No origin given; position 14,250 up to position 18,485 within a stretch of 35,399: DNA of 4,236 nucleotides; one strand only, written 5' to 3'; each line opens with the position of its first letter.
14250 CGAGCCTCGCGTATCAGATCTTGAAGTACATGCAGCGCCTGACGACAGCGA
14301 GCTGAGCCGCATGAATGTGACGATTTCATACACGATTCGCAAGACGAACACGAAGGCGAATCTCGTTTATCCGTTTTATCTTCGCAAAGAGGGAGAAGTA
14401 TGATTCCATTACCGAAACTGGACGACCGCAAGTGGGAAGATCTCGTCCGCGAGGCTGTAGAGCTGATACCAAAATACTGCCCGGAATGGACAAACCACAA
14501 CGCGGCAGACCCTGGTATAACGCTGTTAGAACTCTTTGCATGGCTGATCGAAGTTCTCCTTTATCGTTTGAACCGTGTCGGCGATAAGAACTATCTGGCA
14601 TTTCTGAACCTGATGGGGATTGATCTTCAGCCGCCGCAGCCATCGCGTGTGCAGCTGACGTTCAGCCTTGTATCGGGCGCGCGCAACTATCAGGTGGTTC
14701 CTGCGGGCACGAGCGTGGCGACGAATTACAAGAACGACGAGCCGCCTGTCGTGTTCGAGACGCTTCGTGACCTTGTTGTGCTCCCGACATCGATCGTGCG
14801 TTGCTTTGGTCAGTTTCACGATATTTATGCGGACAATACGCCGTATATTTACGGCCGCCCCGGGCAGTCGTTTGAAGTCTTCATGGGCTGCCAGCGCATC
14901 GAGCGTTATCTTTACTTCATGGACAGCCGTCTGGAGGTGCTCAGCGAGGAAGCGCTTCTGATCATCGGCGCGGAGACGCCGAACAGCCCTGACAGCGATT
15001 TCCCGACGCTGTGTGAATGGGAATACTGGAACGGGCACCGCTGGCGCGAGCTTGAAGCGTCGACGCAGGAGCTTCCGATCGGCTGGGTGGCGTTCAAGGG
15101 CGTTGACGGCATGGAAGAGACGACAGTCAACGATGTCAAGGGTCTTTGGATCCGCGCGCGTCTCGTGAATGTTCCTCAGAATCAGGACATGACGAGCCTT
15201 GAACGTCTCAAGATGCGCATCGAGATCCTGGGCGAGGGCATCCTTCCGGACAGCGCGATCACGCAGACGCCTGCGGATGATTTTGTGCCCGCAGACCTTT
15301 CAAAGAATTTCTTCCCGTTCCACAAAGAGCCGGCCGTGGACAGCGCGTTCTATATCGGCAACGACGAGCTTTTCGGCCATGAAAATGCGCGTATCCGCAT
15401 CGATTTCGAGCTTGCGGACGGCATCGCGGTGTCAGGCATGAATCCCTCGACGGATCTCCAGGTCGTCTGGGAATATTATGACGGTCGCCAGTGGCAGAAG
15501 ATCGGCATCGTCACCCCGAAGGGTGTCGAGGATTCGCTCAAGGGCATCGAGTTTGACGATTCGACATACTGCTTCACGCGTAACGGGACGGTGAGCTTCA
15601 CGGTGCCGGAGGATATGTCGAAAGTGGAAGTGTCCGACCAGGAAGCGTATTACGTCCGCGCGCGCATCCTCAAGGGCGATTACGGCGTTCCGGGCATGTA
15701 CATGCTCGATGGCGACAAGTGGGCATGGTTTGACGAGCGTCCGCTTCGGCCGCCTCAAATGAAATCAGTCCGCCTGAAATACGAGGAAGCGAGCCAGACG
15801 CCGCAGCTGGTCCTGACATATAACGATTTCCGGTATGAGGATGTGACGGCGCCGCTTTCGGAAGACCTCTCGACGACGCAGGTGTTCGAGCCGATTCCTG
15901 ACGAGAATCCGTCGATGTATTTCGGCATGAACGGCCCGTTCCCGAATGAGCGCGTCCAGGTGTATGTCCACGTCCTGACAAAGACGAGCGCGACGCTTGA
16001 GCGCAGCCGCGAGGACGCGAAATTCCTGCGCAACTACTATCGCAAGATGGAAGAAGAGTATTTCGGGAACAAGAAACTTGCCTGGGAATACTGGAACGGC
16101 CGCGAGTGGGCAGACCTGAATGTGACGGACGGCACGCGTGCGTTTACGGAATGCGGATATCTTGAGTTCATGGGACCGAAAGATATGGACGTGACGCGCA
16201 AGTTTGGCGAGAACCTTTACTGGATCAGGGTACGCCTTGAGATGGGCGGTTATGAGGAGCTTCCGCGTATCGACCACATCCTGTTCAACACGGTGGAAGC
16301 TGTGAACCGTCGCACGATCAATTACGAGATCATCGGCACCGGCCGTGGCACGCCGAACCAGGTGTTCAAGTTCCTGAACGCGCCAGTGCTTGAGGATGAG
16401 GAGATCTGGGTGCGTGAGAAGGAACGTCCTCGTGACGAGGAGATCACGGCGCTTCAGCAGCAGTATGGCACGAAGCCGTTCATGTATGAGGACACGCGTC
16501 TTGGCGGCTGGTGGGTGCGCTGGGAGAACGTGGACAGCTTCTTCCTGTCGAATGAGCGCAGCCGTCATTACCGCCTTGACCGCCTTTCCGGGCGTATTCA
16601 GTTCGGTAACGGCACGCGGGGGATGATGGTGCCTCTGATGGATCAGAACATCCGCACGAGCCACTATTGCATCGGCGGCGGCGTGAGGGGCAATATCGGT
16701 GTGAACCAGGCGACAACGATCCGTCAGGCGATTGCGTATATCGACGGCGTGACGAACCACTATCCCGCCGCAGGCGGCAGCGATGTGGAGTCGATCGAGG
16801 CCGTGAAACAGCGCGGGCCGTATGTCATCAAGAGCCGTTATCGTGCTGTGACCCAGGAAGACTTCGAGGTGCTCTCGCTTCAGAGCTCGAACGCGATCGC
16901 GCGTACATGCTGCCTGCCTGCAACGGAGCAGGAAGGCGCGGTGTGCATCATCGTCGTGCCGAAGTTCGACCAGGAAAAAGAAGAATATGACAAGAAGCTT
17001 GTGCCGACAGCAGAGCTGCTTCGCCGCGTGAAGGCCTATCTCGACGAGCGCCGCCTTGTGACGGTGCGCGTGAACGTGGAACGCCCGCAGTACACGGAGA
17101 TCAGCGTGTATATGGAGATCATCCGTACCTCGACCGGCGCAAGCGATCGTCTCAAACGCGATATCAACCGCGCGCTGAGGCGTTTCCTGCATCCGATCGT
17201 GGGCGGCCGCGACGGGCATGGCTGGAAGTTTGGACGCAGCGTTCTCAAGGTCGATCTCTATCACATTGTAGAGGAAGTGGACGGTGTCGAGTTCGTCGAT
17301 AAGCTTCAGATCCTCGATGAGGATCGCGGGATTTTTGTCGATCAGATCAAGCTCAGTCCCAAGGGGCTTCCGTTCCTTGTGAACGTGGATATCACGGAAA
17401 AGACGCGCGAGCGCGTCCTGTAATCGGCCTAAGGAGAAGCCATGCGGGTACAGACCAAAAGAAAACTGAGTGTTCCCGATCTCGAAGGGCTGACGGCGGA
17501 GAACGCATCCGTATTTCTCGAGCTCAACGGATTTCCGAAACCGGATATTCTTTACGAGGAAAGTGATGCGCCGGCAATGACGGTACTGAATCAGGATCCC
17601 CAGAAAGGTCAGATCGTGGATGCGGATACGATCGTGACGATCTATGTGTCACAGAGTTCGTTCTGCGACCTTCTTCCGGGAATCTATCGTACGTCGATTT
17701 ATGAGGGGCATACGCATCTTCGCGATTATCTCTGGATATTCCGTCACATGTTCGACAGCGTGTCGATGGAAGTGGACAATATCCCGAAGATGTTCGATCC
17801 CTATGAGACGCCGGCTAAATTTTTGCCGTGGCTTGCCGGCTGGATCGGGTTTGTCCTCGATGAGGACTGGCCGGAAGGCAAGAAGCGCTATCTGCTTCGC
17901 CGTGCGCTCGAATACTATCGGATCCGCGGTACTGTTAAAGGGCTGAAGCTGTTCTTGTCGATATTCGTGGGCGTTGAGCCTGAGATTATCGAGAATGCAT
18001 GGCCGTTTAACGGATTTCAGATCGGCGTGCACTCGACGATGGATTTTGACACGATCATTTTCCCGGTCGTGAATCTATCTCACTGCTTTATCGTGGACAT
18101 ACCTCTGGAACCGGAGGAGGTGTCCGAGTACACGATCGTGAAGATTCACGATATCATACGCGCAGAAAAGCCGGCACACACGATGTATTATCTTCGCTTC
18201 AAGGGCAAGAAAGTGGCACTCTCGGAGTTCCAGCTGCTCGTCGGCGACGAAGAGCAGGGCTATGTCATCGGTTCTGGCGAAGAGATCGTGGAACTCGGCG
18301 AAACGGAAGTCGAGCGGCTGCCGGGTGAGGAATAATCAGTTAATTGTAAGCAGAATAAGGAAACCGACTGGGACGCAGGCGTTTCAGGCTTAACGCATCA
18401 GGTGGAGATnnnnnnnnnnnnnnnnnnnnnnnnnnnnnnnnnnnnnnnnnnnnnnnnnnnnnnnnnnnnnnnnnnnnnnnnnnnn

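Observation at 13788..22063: Orphan baseplate-and-spike module of a contractile tail-like machine, embedded in core genes near oriC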

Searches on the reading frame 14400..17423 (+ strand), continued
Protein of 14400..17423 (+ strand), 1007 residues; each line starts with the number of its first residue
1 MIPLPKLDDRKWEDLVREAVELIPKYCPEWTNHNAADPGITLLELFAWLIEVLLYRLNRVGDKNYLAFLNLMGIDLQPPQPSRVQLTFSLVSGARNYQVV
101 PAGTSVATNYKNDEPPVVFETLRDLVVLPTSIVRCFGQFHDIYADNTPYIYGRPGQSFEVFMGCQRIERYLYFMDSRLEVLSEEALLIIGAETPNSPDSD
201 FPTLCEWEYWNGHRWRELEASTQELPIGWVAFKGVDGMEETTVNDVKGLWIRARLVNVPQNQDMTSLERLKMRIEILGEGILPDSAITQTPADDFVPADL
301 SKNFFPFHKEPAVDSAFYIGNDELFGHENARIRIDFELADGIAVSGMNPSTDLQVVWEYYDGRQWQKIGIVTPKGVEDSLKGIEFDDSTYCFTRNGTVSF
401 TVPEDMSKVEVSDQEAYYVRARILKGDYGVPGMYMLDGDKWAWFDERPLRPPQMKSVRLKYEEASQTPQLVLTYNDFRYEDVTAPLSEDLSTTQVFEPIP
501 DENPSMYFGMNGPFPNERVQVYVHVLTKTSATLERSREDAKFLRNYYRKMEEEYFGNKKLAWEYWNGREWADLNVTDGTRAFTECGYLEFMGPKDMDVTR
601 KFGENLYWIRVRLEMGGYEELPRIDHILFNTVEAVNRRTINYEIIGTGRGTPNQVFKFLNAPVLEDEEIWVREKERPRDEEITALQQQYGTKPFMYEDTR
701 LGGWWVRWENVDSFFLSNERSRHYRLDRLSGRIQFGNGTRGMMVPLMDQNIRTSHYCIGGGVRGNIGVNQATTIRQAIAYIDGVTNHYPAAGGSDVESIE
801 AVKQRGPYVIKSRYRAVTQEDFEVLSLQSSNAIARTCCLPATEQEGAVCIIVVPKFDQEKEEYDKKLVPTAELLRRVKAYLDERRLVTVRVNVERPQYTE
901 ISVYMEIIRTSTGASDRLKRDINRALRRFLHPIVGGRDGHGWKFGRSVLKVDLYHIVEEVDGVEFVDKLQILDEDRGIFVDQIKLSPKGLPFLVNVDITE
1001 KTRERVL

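Call 45: find_encoding_contigs(protein=P0287, flank=10000, max_places=6)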
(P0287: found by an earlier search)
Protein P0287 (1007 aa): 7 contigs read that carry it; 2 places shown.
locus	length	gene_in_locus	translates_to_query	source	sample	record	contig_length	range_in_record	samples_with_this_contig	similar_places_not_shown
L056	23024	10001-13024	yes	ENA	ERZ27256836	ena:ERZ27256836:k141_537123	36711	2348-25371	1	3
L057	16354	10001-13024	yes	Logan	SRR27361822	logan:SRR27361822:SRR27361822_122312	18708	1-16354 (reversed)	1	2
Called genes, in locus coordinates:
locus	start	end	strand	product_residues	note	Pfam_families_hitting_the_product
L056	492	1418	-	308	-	PF01066:CDP-OH_P_transf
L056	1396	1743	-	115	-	PF03819:MazG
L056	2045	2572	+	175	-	PF02559:CarD_TRCF_RID, PF21095:CarD_C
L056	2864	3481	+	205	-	PF00163:Ribosomal_S4, PF01479:S4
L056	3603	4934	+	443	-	PF00152:tRNA-synt_2 (weak), PF13393:tRNA-synt_His, PF03129:HGTP_anticodon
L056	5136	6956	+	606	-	PF13623:SurA_N_2, PF13624:SurA_N_3, PF13145:Rotamase_2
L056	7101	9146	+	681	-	PF02518:HATPase_c, PF13589:HATPase_c_3, PF01119:DNA_mis_repair, PF08676:MutL_C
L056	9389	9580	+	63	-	-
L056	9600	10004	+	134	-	PF04965:GPW_gp25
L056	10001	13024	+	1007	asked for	PF04865:Baseplate_J (faint)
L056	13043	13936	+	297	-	PF03793:PASTA, PF09684:Tail_P2_I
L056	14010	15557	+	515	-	-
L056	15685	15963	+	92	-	-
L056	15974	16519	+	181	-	-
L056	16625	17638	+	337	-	-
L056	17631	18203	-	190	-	PF03602:Cons_hypoth95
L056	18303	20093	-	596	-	PF04468:PSP1, PF28472:PSP1_3rd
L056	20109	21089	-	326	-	PF00480:ROK, PF02685:Glucokinase (weak)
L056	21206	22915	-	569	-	-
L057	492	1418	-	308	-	PF01066:CDP-OH_P_transf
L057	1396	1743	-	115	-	PF03819:MazG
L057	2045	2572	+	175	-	PF02559:CarD_TRCF_RID, PF21095:CarD_C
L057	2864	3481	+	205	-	PF00163:Ribosomal_S4, PF01479:S4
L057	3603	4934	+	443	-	PF00152:tRNA-synt_2 (weak), PF13393:tRNA-synt_His, PF03129:HGTP_anticodon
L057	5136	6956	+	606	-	PF13623:SurA_N_2, PF13624:SurA_N_3, PF13145:Rotamase_2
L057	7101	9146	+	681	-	PF02518:HATPase_c, PF13589:HATPase_c_3, PF01119:DNA_mis_repair, PF08676:MutL_C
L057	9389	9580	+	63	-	-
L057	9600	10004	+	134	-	PF04965:GPW_gp25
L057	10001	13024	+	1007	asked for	PF04865:Baseplate_J (faint)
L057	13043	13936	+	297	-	PF03793:PASTA, PF09684:Tail_P2_I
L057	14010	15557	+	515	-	-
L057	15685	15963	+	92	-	-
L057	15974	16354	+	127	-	?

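Call 47: search_protein_families(library=ncbifam, proteins=[window:14400-17423:+], max_evalue=0.01)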
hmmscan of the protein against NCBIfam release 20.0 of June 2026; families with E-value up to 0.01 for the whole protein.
window:14400-17423:+ (1007 aa): 1 family
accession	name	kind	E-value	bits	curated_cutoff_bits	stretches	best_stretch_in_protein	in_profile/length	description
TIGR02243.1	TIGR02243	equivalog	1.1e-102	344.8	155.8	2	701-970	387-657/659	putative baseplate assembly protein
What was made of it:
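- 14400..17423 (+): Baseplate_J = Cis11-like wedge protein (1007 aa). TIGR02243 at 345 bits against a cut-off of 156 (call 47).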

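Call 50: search_solved_structures(query=window:14400-17423:+, max_evalue=0.01)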
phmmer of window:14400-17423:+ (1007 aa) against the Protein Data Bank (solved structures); distinct sequences matched with E-value up to 0.01: 3.
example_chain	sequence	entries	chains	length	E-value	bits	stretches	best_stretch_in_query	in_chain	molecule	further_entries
9gtp_1K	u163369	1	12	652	8.7e-77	262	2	559-971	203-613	Baseplate protein J-like domain-containing protein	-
7aeb_G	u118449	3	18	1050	4.4e-11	44.5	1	770-977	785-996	Baseplate_J domain-containing protein | Baseplate protein J-like domain-containing protein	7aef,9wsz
7b5h_AH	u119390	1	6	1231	0.0005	21.1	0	809-988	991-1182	All3317 protein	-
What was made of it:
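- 14400..17423 (+): PDB 9gtp_1K, S. coelicolor CIS Cis11, at 8.7e-77 (call 50).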

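Call 53: search_solved_structures(query=L021:7115-8290:+, max_evalue=0.00001)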
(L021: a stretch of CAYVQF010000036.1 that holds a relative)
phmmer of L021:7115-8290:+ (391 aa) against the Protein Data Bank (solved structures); distinct sequences matched with E-value up to 0.00001: 21.
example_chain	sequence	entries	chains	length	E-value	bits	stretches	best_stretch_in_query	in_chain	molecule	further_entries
8bky_A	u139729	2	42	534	1.2e-137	462.2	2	107-388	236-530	Phage tail sheath protein | Phage tail sheath family protein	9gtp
8bl4_V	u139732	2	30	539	6.8e-135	453.2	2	107-388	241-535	Phage tail sheath family protein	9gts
9ezm_A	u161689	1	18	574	2.8e-122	411.6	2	113-382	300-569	Phage tail sheath protein FI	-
6j0b_A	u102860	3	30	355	6.1e-60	206.3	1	123-382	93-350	Pvc2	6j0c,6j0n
9qgl_2A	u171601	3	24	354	1e-52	182.5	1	124-383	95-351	Phage tail sheath family protein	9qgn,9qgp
7b5h_AO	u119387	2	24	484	1.2e-50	175.7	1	202-381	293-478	All3325 protein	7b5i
6rao_D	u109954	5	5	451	3.3e-50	174.3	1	203-382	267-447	Afp3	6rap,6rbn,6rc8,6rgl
9qgl_3A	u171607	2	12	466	1.8e-48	168.6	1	199-385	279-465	Phage tail sheath family protein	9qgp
6rao_C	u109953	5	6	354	3.2e-48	167.7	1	127-383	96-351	Afp2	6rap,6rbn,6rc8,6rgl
7adz_2A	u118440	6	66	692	7.7e-48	166.5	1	201-381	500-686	Putative phage tail sheath protein FI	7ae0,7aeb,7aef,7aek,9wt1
6j0n_t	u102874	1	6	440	1.6e-43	152.2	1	200-382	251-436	Pvc3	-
9r9h_T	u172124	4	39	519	4.7e-37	130.9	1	202-379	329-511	Phage tail sheath family protein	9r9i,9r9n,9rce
9qgl_4A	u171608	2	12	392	1.4e-29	106.3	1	48-379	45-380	Phage tail sheath family protein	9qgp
6j0n_V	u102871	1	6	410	1.1e-28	103.4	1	48-377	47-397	Pvc4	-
6rao_E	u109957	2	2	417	1.8e-26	96.1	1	44-379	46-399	Afp4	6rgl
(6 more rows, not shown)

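Call 67: search_protein_families(library=pfam, proteins=[L050:2329-3312:+, L050:3412-4500:+, L050:4694-5323:-, L051:5485-6051:+, L050:12600-13952:+, L051:14406-17150:+, L051:17201-18451:+, L056:16625-17638:+, L017:17789-18814:+, L017:18923-19375:+], max_evalue=0.01)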
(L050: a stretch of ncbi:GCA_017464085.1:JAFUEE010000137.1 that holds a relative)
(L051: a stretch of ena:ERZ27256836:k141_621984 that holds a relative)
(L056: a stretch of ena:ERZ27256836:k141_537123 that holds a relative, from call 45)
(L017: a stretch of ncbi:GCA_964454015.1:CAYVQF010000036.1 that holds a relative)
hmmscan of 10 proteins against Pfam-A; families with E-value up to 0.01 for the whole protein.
L050:2329-3312:+ (327 aa): 1 family
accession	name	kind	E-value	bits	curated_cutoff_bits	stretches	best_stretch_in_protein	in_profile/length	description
PF19266.4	CIS_tube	-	2.7e-20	73.2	27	1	24-154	23-151/158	Contractile injection system tube protein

L050:3412-4500:+ (362 aa): 2 families
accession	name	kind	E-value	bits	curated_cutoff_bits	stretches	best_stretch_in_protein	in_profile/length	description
PF05954.17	Phage_GPD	-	5.2e-13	49.3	30.1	1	43-342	8-302/305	Phage tail baseplate hub (GPD)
PF24032.1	YQBQ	-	2.4e-05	24.3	27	0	281-344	222-285/294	YQBQ-like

L050:4694-5323:- (209 aa): 0 families

L051:5485-6051:+ (188 aa): 0 families

L050:12600-13952:+ (450 aa): 2 families
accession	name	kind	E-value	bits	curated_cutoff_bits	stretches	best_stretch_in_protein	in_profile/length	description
PF13646.12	HEAT_2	-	4.8e-12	46.4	27.7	1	163-247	10-87/88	HEAT repeats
PF20168.4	PDS5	-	0.00034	19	27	1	170-309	301-441/1053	Sister chromatid cohesion protein PDS5 protein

L051:14406-17150:+ (914 aa): 0 families

L051:17201-18451:+ (416 aa): 0 families

L056:16625-17638:+ (337 aa): 0 families

L017:17789-18814:+ (341 aa): 5 families
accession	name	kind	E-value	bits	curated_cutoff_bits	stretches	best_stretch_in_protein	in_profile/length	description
PF00498.31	FHA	-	6.5e-20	71.8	20.7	1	270-331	3-67/67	FHA domain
PF16697.10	Yop-YscD_cpl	-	1.2e-18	67.5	33.2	1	253-338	4-91/94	Inner membrane component of T3SS, cytoplasmic domain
PF13248.11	Zn_ribbon_3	-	9.3e-06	25.4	27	1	172-195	1-24/26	zinc-ribbon domain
PF12773.13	DZR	-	0.00055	20.5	27.3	1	174-194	25-45/45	Double zinc ribbon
PF13240.11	Zn_Ribbon_1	-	0.001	19.2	25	1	176-196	2-22/23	zinc-ribbon domain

L017:18923-19375:+ (150 aa): 0 families

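Call 79: search_protein_families(library=padloc, proteins=[window:14400-17423:+], max_evalue=0.001)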
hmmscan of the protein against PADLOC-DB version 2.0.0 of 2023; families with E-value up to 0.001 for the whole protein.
window:14400-17423:+ (1007 aa): 0 families

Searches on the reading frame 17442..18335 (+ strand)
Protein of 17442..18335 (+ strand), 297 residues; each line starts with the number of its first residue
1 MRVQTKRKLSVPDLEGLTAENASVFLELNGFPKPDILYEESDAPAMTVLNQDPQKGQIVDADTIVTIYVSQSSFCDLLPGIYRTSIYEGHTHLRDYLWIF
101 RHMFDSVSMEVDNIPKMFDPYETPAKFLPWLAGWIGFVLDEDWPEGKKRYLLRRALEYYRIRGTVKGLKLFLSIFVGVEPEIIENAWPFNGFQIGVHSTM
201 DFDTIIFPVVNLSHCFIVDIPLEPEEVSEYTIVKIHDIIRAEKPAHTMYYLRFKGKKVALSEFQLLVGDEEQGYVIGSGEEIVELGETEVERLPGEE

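Call 4: search_protein_families(library=pfam, proteins=[window:17442-18335:+], max_evalue=0.1)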
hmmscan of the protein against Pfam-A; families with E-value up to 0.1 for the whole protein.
window:17442-18335:+ (297 aa): 2 families
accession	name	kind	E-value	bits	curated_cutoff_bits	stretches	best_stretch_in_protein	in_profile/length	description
PF09684.15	Tail_P2_I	-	3.9e-13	49.9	20.6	1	108-245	16-138/139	Phage tail protein (Tail_P2_I)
PF03793.24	PASTA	-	1.9e-08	34.6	23.2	1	11-71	3-64/64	PASTA domain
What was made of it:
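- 17442..18335 (+): PASTA-like N-domain + Tail_P2_I = Cis12-like wedge protein (297 aa). Tail_P2_I 3.9e-13 and PASTA 1.9e-08 (call 4).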

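Call 5: search_protein_families(library=phrogs, proteins=[window:17442-18335:+], max_evalue=0.01)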
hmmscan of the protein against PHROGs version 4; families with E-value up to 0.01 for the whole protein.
window:17442-18335:+ (297 aa): 4 families
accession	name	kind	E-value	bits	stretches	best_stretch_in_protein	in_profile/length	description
phrog_48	-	tail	7.5e-11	42.7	1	113-184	42-113/478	tail protein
phrog_5726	-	tail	4.7e-05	24.3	1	116-186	38-111/249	tail protein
phrog_34934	-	tail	8.5e-05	22.7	1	114-174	37-98/413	tail protein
phrog_17612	-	tail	0.0024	18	1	121-213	33-125/406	tail protein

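Call 47: search_protein_families(library=ncbifam, proteins=[window:17442-18335:+], max_evalue=0.01)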
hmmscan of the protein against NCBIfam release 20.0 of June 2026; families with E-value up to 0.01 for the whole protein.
window:17442-18335:+ (297 aa): 4 families
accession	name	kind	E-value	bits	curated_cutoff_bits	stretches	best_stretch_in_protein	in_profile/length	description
NF053768.1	CIS12_fam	equivalog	1.4e-22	80.2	860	1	65-175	463-572/715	CIS12 family contractile injection system protein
TIGR02242.1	tail_TIGR02242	domain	3.1e-22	79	51.85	1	76-185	2-109/131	phage tail protein domain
TIGR01634.1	tail_P2_I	equivalog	3.6e-07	30.2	30.05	1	115-174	27-87/139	phage tail protein I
NF033483.0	PknB_PASTA_kin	equivalog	4.4e-06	26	450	1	6-73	430-498/563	Stk1 family PASTA domain-containing Ser/Thr kinase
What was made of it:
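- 17442..18335 (+): TIGR02242 at 79 bits against a cut-off of 52, and CIS12_fam 1.4e-22, below its cut-off (call 47).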

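Call 51: search_solved_structures(query=window:17442-18335:+, max_evalue=0.1)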
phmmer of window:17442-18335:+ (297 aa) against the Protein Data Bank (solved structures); distinct sequences matched with E-value up to 0.1: 7.
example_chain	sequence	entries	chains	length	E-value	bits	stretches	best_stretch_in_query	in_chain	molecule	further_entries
9gtp_E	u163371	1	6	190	1.6e-09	40.7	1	111-187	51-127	Secreted protein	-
2kui_A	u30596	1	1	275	1.9e-05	27.3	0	10-74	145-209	Serine/threonine-protein kinase pknB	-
8kea_c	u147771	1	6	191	0.011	18.3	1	103-173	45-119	wedge protein gp32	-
5e0z_A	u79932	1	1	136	0.015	17.8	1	10-80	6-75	Serine/threonine-protein kinase PknB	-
2kuf_A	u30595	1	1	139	0.015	17.8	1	10-74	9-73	Serine/threonine-protein kinase pknB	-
5e12_A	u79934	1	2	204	0.04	16.4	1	10-74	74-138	Serine/threonine-protein kinase PknB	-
3ouv_A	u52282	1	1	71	0.052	16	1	10-71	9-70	Serine/threonine protein kinase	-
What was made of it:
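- On CIS-Sc-like (type IId) lineage: Among solved structures, 9gtp and 8bky are the top hits (calls 50, 51, 53).
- Closest known: Streptomyces coelicolor cytoplasmic CIS. Same: It is the best solved match for J (Cis11, 8.7e-77), for I (Cis12, 1.6e-09) and for the relatives' sheath (1.2e-137) (calls 50, 51, 53).
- J matches 9gtp Cis11 at 8.7e-77, I matches 9gtp_E at 1.6e-09, and the relatives' 391-aa sheath matches the CIS-Sc sheath 8bky at 1.2e-137 (calls 50, 51, 53).
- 17442..18335 (+): PDB 9gtp_E at 1.6e-09 (call 51).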

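Call 79: search_protein_families(library=padloc, proteins=[window:17442-18335:+], max_evalue=0.001)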
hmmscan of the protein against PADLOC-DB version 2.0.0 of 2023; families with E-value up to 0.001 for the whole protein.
window:17442-18335:+ (297 aa): 2 families
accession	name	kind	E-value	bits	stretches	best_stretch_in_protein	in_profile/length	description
PDLC04040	PD-T4-6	-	1.3e-06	25.5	1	6-96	419-508/547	-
PDLC04060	PD-T4-6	-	9.3e-05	19.5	1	3-71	382-451/486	-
